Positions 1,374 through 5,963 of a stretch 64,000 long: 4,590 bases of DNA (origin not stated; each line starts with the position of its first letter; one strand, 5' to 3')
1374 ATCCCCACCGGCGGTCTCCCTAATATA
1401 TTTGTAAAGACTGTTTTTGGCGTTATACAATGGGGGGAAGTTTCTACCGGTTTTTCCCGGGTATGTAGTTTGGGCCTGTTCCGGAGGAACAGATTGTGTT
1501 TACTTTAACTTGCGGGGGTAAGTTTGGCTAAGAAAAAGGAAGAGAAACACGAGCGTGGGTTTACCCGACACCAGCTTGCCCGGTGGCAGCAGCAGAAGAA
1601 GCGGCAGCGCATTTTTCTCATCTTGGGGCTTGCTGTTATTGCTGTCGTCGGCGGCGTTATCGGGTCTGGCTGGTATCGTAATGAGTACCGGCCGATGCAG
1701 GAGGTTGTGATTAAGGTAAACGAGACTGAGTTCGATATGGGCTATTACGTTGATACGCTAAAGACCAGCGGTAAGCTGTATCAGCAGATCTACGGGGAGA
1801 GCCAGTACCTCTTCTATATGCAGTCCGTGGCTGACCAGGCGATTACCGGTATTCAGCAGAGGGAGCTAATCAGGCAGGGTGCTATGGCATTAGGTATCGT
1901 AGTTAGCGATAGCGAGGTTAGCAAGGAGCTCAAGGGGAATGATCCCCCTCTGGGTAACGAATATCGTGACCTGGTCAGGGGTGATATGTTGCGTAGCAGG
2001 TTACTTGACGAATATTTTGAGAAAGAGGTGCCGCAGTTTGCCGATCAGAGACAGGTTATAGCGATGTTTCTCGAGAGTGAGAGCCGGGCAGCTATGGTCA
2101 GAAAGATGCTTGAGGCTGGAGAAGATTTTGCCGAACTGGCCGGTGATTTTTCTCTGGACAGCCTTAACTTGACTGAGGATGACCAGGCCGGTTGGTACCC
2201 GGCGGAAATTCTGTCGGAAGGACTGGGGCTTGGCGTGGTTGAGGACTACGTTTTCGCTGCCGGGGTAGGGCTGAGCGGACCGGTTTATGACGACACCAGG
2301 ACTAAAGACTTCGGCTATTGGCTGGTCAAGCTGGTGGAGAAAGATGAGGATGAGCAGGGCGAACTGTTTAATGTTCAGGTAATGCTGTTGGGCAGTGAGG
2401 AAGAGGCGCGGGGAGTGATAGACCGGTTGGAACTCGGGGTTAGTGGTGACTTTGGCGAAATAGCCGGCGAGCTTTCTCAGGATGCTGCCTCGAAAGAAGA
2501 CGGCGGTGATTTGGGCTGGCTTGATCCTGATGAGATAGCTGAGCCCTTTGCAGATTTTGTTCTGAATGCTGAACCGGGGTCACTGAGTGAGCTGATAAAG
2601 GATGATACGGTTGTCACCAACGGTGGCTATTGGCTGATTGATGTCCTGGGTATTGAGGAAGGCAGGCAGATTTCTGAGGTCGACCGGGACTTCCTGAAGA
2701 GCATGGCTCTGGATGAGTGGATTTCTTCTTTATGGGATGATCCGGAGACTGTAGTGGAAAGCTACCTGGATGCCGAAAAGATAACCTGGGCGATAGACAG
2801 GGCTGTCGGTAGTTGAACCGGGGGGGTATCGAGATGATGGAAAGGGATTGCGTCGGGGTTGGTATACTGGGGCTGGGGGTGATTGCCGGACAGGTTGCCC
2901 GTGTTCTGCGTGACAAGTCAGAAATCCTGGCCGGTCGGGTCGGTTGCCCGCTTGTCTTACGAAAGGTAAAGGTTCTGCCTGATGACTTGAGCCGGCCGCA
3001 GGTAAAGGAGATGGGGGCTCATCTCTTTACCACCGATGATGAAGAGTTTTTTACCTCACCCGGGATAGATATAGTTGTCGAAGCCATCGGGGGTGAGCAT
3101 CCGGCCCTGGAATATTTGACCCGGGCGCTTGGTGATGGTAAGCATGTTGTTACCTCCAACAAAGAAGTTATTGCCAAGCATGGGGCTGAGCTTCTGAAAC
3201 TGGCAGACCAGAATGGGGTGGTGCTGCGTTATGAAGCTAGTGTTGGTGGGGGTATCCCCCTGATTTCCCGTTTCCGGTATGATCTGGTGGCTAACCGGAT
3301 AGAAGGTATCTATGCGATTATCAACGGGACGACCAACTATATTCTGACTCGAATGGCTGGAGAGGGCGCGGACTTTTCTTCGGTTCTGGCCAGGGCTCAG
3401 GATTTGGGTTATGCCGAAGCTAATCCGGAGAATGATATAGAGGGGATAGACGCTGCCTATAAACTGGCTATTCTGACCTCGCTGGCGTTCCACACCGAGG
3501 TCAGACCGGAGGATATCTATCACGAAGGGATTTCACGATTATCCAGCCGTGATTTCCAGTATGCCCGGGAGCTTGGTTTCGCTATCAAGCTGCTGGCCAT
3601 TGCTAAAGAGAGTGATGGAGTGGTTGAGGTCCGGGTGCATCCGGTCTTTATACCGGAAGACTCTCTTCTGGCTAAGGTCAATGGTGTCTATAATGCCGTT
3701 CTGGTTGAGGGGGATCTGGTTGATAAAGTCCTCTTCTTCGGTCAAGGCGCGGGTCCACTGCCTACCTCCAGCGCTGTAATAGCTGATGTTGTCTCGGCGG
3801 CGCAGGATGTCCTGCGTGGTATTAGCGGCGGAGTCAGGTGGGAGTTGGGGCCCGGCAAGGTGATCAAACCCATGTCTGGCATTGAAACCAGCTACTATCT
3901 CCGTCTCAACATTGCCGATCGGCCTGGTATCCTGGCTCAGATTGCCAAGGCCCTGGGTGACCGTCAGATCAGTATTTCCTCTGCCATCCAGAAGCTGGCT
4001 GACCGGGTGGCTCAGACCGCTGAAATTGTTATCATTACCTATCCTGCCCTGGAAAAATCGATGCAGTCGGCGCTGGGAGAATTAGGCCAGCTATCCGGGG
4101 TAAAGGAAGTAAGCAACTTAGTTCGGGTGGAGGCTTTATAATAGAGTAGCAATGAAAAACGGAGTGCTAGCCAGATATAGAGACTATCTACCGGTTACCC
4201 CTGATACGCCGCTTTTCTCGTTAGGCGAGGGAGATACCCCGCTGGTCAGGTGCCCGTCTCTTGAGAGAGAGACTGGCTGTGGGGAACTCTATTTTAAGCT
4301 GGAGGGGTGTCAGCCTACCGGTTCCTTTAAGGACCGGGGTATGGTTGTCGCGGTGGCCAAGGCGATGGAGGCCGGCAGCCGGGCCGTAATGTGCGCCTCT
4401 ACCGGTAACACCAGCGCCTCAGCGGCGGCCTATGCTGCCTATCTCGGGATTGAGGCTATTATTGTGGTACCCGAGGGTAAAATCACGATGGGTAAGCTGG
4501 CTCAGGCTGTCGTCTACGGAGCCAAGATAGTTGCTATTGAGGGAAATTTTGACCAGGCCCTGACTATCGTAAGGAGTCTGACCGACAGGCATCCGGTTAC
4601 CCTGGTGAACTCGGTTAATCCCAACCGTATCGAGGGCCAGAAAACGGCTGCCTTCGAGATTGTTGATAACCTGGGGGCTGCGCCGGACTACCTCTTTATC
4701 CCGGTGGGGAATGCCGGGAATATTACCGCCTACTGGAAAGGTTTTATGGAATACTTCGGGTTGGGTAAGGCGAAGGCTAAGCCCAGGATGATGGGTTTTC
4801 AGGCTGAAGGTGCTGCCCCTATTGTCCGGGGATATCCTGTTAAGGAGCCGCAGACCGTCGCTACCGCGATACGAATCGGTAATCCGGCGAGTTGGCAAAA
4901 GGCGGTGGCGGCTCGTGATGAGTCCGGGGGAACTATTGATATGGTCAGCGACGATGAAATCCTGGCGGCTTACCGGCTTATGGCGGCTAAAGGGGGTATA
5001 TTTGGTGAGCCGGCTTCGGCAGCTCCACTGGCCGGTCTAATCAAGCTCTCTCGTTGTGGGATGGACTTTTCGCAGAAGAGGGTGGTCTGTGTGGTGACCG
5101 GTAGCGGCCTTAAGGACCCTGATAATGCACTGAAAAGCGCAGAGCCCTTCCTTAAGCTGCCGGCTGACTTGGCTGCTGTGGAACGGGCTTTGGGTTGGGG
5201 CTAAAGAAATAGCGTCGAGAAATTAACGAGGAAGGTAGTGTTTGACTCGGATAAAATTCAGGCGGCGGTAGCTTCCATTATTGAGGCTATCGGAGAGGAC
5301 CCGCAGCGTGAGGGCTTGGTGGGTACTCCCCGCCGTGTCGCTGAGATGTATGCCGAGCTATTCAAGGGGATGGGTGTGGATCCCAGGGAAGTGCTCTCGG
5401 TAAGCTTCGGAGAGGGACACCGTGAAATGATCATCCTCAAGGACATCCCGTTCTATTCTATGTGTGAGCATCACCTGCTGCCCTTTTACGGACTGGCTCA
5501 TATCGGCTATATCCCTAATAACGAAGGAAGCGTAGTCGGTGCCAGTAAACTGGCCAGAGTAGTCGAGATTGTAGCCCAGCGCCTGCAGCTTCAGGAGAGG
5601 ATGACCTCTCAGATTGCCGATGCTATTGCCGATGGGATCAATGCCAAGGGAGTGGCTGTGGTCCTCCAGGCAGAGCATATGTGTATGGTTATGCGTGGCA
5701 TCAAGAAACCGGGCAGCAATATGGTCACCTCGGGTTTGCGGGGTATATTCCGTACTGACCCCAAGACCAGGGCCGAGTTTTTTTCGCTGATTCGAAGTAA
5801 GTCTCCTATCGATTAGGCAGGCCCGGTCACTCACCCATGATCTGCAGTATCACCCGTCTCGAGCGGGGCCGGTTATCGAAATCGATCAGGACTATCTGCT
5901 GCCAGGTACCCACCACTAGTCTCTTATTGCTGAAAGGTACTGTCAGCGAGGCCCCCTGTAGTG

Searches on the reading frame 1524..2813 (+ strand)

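Call 81: search_protein_families(library=pfam, proteins=[window:1524-2813:+], max_evalue=0.001)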
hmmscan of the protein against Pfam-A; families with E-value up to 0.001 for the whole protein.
window:1524-2813:+ (430 aa): 5 families
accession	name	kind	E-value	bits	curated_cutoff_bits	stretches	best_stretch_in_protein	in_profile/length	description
PF13616.12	Rotamase_3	-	1.2e-15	58.5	22.5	1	306-374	49-112/116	PPIC-type PPIASE domain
PF00639.27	Rotamase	-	6.1e-14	53.2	21.7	1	308-361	34-87/97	PPIC-type PPIASE domain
PF13624.11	SurA_N_3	-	1.3e-10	41.8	27.2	1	24-139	8-120/162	SurA-like N-terminal domain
PF13623.11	SurA_N_2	-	1.8e-09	38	28.5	1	26-142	7-124/145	SurA-like N-terminal domain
PF13145.12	Rotamase_2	-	7.4e-05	24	27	0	323-382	58-113/121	PPIC-type PPIASE domain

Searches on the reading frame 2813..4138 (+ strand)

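Call 81: search_protein_families(library=pfam, proteins=[window:2813-4138:+], max_evalue=0.001)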
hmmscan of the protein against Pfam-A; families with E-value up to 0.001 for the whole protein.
window:2813-4138:+ (442 aa): 3 families
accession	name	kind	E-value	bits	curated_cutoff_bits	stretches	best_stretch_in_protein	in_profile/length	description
PF00742.24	Homoserine_dh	-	1.4e-61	207.8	22.9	1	149-327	1-173/173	Homoserine dehydrogenase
PF03447.22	NAD_binding_3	-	1.2e-14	55.5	24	1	20-141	1-116/116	Homoserine dehydrogenase, NAD binding domain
PF01842.31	ACT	-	3.7e-09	36.6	27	1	361-427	1-64/66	ACT domain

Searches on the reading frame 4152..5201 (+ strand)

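Call 81: search_protein_families(library=pfam, proteins=[window:4152-5201:+], max_evalue=0.001)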
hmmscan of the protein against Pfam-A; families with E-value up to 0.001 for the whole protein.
window:4152-5201:+ (350 aa): 1 family
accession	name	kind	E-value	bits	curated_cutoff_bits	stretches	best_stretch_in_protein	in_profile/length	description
PF00291.31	PALP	-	3e-75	253.7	35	1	23-317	2-295/295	Pyridoxal-phosphate dependent enzyme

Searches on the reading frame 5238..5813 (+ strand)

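Call 81: search_protein_families(library=pfam, proteins=[window:5238-5813:+], max_evalue=0.001)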
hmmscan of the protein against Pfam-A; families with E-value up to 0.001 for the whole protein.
window:5238-5813:+ (192 aa): 1 family
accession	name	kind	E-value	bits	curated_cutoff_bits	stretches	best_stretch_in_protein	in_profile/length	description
PF01227.27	GTP_cyclohydroI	-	4.7e-75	251.4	27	1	7-186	1-179/179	GTP cyclohydrolase I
